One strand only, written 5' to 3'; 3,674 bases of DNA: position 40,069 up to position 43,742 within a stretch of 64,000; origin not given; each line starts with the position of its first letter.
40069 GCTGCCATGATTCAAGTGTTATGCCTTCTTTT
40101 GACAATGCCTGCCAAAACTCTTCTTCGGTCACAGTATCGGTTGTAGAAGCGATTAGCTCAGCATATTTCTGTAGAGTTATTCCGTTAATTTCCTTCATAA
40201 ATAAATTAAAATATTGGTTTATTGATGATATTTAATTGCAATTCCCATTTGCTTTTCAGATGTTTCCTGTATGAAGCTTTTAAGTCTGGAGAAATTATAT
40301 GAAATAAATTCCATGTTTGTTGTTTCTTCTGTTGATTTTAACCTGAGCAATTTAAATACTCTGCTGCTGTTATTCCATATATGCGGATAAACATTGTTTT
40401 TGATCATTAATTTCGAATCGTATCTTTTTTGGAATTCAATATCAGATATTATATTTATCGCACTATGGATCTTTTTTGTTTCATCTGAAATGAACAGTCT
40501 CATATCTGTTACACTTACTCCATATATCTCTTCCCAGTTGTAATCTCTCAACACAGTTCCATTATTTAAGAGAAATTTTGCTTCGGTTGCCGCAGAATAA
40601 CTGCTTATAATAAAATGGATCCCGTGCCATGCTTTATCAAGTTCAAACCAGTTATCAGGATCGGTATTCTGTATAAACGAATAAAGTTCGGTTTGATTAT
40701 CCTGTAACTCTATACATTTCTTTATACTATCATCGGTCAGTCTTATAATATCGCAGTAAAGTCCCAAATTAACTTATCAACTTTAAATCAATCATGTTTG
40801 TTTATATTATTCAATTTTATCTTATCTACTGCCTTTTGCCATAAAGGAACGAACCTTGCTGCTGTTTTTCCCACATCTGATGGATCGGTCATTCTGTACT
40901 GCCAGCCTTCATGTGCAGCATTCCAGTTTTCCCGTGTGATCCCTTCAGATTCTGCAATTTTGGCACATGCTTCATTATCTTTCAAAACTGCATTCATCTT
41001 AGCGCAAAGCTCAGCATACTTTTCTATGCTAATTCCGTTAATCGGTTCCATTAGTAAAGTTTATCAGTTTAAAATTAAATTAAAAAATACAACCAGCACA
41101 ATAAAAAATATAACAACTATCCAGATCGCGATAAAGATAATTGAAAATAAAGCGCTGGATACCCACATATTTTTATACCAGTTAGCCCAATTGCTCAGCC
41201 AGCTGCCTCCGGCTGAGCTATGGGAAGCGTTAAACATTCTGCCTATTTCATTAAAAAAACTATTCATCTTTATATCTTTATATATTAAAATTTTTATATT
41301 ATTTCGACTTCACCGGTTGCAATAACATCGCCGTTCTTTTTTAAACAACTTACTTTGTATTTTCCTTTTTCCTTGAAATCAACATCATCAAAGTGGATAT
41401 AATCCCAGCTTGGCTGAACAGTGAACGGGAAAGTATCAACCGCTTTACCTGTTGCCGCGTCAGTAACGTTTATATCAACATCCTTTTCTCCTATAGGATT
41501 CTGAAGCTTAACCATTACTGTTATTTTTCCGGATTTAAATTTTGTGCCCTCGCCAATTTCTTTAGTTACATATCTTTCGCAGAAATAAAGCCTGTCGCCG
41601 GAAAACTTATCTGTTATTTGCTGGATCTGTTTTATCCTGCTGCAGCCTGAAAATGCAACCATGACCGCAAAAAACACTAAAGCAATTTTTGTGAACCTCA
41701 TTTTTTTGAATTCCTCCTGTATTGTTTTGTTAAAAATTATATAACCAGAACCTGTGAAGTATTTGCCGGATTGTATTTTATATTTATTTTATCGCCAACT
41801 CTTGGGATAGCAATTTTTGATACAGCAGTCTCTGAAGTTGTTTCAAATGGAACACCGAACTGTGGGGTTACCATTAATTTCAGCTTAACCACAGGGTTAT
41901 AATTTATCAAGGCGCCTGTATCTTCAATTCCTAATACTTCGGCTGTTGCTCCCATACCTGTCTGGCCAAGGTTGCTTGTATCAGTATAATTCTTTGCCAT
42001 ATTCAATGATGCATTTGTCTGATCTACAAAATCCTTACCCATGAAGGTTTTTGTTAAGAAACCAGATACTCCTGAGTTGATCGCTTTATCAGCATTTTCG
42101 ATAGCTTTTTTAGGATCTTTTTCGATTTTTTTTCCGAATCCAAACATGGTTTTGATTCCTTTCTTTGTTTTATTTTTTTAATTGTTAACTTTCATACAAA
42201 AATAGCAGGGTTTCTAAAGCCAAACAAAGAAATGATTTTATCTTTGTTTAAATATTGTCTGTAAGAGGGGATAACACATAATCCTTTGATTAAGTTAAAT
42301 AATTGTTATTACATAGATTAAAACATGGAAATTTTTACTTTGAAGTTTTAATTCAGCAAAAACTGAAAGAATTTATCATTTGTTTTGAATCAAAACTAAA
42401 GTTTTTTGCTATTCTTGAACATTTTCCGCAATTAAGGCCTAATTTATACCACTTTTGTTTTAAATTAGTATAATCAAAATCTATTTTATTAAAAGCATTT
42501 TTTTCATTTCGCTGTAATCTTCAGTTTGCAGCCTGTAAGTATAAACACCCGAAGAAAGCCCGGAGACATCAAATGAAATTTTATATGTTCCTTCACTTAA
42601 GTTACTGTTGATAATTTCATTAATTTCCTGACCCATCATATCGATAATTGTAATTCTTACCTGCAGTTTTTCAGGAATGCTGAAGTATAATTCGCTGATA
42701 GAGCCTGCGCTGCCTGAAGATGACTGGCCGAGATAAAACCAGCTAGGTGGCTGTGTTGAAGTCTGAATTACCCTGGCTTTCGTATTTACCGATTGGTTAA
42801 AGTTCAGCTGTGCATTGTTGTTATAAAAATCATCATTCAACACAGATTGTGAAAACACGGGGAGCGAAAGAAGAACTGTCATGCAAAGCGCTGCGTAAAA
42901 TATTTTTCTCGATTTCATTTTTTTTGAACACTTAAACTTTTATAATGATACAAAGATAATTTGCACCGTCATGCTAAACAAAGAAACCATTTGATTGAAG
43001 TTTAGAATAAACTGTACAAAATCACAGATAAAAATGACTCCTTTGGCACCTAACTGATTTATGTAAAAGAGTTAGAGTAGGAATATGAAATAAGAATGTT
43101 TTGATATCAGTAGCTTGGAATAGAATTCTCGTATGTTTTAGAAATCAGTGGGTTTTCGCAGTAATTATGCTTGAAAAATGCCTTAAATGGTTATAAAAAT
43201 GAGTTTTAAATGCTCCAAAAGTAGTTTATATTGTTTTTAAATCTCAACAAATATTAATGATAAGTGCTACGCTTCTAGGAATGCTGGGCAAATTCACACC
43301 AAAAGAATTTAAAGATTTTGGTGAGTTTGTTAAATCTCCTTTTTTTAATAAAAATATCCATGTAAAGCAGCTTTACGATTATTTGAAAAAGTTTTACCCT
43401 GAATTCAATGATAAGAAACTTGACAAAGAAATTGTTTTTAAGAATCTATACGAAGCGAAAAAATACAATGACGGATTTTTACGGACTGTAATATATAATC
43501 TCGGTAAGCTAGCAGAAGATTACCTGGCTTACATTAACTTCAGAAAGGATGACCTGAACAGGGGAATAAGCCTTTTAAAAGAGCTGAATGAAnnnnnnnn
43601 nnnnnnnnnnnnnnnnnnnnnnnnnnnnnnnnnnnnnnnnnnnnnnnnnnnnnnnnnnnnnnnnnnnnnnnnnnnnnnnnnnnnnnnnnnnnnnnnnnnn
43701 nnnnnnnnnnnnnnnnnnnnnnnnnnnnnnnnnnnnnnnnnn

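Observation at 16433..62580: Expanded family of ~480-aa cytoplasmic helical-repeat proteins (five intact paralogs plus one relic) that I cannot assign to any named family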

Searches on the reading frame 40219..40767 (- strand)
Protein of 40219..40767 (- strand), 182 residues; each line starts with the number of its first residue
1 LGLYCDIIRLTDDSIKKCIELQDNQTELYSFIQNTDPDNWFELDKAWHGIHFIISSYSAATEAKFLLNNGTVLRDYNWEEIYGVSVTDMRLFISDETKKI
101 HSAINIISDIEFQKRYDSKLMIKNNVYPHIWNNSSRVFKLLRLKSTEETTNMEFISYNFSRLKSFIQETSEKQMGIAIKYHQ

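Call 14: search_protein_families(library=pfam, proteins=[window:40219-40767:-], max_evalue=0.01)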
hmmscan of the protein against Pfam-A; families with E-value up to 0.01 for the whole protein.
window:40219-40767:- (182 aa): 1 family
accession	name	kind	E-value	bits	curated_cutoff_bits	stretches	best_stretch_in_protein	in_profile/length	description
PF08974.15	DUF1877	-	1.7e-20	74.2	22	1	1-175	1-159/163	Domain of unknown function (DUF1877)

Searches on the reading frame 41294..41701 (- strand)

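Call 13: search_protein_families(library=pfam, proteins=[window:41294-41701:-], max_evalue=0.01)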
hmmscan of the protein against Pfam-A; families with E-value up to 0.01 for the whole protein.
window:41294-41701:- (135 aa): 1 family
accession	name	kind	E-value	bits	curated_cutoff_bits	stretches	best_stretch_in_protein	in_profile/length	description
PF03422.21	CBM_6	-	0.0078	16.9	28.9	0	100-118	32-50/125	Carbohydrate binding module (family 6)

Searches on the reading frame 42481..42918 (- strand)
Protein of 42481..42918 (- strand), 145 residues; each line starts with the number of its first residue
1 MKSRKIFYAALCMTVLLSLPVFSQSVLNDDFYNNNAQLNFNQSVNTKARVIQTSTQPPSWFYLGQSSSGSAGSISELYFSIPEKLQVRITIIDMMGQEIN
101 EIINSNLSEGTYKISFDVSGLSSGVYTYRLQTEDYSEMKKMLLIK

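Call 13: search_protein_families(library=pfam, proteins=[window:42481-42918:-], max_evalue=0.01)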
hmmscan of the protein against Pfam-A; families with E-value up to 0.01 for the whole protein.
window:42481-42918:- (145 aa): 2 families
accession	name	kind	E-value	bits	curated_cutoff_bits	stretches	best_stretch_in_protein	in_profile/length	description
PF18962.6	Por_Secre_tail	-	9.8e-09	35.8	27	1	83-141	18-73/75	Secretion system C-terminal sorting domain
PF11589.14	DUF3244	-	0.0097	16.3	25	0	86-134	41-87/96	Domain of unknown function (DUF3244)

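Call 84: search_protein_families(library=pfam, proteins=[window:42481-42918:-], max_evalue=0.01)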
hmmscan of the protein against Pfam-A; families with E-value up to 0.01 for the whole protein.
window:42481-42918:- (145 aa): 2 families
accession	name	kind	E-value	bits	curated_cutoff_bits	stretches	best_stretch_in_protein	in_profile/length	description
PF18962.6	Por_Secre_tail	-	9.8e-09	35.8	27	1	83-141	18-73/75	Secretion system C-terminal sorting domain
PF11589.14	DUF3244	-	0.0097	16.3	25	0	86-134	41-87/96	Domain of unknown function (DUF3244)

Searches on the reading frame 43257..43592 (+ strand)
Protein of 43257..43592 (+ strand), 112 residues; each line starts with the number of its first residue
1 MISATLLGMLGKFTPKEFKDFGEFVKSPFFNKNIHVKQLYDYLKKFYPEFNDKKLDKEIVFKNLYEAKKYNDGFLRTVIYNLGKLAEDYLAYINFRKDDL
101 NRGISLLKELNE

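Call 61: predict_structure(alignment_id=A4)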
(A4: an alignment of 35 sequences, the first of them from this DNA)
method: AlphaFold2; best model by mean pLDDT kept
length: 112 residues; sequences in the alignment: 35
mean_pLDDT: 90.9   pTM: 0.80
mean pLDDT of the five models: 90.9, 89.3, 88.6, 84.0, 80.7
residues with pLDDT >= 90: 79; 70-90: 33; 50-70: 0; < 50: 0
segments of 3 or more residues with pLDDT < 50: none
pLDDT, mean of each block of 10 residues (from residue 1): 86 94 94 95 91 84 87 94 95 88 90 92
secondary structure, 60 per line:
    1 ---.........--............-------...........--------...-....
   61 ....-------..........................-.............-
elements in order: H4-12 H15-26 H34-44 H57-64 H72-97 H99-111

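Call 78: search_solved_structures(query=A4, max_evalue=10)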
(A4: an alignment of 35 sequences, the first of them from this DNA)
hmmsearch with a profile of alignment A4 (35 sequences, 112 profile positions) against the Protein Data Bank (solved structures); distinct sequences matched with E-value up to 10: 7.
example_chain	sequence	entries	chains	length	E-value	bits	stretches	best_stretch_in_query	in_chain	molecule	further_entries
5uqi_A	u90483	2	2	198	0.055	16.9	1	1-29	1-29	Phosphosugar isomerase | Isomerase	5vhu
9hp8_F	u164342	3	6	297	0.28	14.7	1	26-68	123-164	CRISPR-associated endonuclease Cas1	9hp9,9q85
6qxf_I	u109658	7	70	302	0.31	14.5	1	26-68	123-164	CRISPR-associated endonuclease Cas1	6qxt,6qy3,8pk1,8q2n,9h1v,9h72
9h1h_B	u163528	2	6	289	0.33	14.4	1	26-68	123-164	CRISPR-associated endonuclease Cas1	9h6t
3mn3_A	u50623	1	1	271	2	11.9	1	35-109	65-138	Carbon catabolite-derepressing protein kinase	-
2fh9_A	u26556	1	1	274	2.1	11.8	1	35-109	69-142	Snf1 kinase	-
3hyh_A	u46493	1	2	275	2.1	11.8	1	35-109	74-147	Carbon catabolite-derepressing protein kinase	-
